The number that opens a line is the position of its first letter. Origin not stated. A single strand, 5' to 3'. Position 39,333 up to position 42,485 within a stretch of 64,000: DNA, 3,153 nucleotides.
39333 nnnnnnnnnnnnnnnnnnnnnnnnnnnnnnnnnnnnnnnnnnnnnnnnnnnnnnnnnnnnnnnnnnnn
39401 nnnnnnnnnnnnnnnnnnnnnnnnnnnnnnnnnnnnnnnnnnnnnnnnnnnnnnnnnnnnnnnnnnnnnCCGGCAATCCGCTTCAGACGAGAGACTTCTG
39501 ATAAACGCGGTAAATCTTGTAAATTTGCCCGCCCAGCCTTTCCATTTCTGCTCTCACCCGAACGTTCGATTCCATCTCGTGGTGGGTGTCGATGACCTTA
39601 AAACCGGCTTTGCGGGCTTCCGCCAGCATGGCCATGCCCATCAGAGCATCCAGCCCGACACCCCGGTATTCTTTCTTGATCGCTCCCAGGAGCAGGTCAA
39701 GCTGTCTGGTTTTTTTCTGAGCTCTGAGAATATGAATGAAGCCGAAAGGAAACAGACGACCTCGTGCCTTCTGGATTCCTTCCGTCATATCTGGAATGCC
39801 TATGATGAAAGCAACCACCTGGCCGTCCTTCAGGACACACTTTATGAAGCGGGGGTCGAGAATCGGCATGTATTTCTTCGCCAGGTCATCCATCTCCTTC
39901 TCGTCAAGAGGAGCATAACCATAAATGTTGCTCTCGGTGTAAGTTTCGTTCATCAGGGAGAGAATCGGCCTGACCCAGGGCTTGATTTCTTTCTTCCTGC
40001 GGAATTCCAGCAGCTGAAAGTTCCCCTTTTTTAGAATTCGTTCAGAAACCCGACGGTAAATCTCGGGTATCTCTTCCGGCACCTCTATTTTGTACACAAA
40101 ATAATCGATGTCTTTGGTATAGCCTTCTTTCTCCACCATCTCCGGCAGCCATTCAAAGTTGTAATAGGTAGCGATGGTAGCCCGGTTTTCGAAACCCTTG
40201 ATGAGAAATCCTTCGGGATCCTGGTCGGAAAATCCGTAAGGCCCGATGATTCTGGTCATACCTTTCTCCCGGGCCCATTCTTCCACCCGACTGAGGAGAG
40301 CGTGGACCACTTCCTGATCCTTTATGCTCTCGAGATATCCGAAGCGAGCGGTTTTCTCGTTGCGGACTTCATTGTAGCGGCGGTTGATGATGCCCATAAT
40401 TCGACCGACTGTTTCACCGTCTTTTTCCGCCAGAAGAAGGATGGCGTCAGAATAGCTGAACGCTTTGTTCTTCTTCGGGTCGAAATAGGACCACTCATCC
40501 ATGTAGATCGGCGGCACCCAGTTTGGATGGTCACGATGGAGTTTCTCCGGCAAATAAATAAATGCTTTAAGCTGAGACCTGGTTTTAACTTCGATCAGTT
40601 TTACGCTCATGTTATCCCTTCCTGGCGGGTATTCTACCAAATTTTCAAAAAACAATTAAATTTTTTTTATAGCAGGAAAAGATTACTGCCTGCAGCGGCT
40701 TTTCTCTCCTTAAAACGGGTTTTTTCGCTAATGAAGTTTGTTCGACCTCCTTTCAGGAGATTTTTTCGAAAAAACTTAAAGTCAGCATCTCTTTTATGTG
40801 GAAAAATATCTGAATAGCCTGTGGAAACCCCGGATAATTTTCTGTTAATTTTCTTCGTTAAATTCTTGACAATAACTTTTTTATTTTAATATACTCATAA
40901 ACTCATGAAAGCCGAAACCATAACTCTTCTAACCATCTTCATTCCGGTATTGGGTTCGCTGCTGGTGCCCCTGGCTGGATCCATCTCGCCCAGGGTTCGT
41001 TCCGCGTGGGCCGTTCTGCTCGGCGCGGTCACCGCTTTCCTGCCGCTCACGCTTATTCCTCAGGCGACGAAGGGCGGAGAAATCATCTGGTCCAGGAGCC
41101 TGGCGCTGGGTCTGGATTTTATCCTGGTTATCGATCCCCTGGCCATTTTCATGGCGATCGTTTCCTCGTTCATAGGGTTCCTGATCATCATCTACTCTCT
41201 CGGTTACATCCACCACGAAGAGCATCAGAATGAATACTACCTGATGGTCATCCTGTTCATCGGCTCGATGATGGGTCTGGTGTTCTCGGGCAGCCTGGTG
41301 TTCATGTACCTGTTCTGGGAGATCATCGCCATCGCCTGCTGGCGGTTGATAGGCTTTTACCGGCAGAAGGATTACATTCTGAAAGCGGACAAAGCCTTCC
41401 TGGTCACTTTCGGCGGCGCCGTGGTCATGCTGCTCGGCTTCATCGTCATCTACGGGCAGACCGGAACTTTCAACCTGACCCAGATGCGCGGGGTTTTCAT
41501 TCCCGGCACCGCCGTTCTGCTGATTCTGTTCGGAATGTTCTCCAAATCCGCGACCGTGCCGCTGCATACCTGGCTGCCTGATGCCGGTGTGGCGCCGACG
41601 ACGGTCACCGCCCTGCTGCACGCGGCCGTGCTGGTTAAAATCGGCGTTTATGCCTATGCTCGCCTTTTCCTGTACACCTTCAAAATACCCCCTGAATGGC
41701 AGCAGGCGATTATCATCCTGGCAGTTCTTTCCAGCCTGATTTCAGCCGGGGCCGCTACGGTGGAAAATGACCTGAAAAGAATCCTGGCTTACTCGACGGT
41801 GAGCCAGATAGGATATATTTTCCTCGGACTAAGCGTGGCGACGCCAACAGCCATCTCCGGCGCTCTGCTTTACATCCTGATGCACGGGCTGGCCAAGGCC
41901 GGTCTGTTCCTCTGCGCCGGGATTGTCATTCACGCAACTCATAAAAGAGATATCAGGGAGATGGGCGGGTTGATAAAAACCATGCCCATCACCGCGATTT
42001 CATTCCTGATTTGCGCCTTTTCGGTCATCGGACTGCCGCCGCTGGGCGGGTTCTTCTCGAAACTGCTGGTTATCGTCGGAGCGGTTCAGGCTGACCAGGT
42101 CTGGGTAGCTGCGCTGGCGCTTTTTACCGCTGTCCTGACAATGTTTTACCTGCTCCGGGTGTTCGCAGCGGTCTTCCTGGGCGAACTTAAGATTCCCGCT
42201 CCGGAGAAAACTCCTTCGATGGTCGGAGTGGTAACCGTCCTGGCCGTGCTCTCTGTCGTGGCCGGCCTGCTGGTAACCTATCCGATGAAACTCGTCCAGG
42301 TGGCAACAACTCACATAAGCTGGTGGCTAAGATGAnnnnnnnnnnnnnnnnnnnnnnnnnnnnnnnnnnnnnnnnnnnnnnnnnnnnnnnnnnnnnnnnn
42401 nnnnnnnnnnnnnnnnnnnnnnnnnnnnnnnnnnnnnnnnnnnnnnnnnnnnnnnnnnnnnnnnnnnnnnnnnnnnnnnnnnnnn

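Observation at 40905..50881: Group-4 [NiFe] hydrogenase with a complete complex-I-like set of 11 subunits (three antiporter-like subunits, NuoL-type lateral helix, NuoJ/K/A-like) and no known donor module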

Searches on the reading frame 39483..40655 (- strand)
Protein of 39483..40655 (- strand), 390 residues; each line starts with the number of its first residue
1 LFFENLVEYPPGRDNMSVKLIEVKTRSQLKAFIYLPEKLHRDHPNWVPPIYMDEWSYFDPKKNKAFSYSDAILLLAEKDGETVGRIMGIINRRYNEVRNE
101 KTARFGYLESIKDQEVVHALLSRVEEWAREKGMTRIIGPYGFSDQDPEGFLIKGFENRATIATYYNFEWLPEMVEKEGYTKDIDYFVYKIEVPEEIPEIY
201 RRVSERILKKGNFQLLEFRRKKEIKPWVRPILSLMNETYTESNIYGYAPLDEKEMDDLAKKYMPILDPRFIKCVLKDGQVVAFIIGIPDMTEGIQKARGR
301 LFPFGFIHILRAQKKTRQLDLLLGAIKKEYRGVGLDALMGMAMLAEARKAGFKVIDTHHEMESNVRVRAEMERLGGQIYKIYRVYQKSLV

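Call 6: search_protein_families(library=pfam, proteins=[window:39483-40655:-], max_evalue=0.01)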
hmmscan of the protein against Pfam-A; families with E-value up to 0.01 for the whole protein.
window:39483-40655:- (390 aa): 1 family
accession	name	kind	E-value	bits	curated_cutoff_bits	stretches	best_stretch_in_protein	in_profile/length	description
PF00583.31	Acetyltransf_1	-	2.6e-07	31.3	20.7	1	61-136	27-96/116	Acetyltransferase (GNAT) family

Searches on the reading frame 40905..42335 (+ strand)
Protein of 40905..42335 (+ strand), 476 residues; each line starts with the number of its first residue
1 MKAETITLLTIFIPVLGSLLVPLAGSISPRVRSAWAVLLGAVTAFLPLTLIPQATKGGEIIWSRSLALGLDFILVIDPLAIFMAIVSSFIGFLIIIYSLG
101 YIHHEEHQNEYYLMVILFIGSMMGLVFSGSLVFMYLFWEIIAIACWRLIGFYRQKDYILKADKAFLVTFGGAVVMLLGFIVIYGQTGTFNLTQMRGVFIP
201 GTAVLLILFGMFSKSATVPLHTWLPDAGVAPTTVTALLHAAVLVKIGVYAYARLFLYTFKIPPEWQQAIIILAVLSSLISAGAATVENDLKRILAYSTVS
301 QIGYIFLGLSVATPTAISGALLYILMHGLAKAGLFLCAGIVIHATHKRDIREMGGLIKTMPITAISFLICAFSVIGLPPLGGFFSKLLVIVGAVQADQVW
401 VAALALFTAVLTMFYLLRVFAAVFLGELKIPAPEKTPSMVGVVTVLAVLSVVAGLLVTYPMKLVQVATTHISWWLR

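Call 3: search_protein_families(library=pfam, proteins=[window:40905-42335:+], max_evalue=0.01)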
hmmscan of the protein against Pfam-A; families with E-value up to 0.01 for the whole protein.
window:40905-42335:+ (476 aa): 2 families
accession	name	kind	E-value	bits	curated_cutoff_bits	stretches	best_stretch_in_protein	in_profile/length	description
PF00361.26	Proton_antipo_M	-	4.9e-75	252.9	21.5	1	128-412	1-294/294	NADH:quinone oxidoreductase/Mrp antiporter, TM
PF00662.26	Proton_antipo_N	-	3.4e-11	43.3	24.5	1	66-112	5-51/51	NADH-Ubiquinone oxidoreductase (complex I), chain 5 N-terminus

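Call 4: search_protein_families(library=ncbifam, proteins=[window:40905-42335:+], max_evalue=0.01)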
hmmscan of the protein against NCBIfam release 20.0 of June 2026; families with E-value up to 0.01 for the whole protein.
window:40905-42335:+ (476 aa): 74 families (the best 25 are shown)
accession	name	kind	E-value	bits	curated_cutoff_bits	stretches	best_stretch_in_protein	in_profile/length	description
NF005141.0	PRK06590.1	equivalog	4.7e-98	329.7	556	1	5-465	3-476/615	NADH-quinone oxidoreductase subunit L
NF005097.0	PRK06525.1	equivalog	4e-93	312.7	430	1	5-456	3-474/480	hydrogenase 4 subunit D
TIGR01974.1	NDH_I_L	subfamily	3.8e-92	310.2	407.5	1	6-464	2-486/630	NADH-quinone oxidoreductase subunit L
NF009287.0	PRK12647.1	equivalog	1.8e-85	288.1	937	1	6-464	2-474/773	putative monovalent cation/H+ antiporter subunit A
NF009288.0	PRK12648.1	equivalog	7.7e-80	269.2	1104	1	8-461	4-475/954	monovalent cation/H+ antiporter subunit A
NF009285.0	PRK12645.1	equivalog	5.7e-76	256.4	1028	1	8-455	5-491/804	Na+/H+ antiporter subunit A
TIGR00940.1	2a6301s01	subfamily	8.9e-74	249.2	920.45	1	11-459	5-491/793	monovalent cation:proton antiporter subunit A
TIGR01972.1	NDH_I_M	subfamily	2.1e-73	247.7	263.8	1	9-470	3-478/486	NADH-quinone oxidoreductase subunit M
NF006240.0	PRK08376.1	subfamily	3.6e-73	247.3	662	1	3-461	3-496/521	putative monovalent cation/H+ antiporter subunit D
NF009284.0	PRK12644.1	equivalog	5.9e-73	246.4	962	1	58-464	56-478/975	Na+/H+ antiporter subunit A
NF006236.0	PRK08375.1-1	equivalog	9.5e-73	245.8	663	1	4-466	6-490/493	putative monovalent cation/H+ antiporter subunit D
NF005626.0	PRK07376.1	equivalog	1.7e-71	241.4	963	1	59-429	72-459/675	NAD(P)H-quinone oxidoreductase subunit 5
NF009289.0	PRK12649.1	equivalog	1.8e-71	241.6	1117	1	3-466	3-495/789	putative monovalent cation/H+ antiporter subunit A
NF009290.0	PRK12650.1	equivalog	5.2e-68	229.9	980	1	37-470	34-485/966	DUF4040 family protein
NF040617.1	F420_dehyd_FpoL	exception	3.7e-66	224.2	1050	2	204-460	234-504/669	F420H2 dehydrogenase subunit FpoL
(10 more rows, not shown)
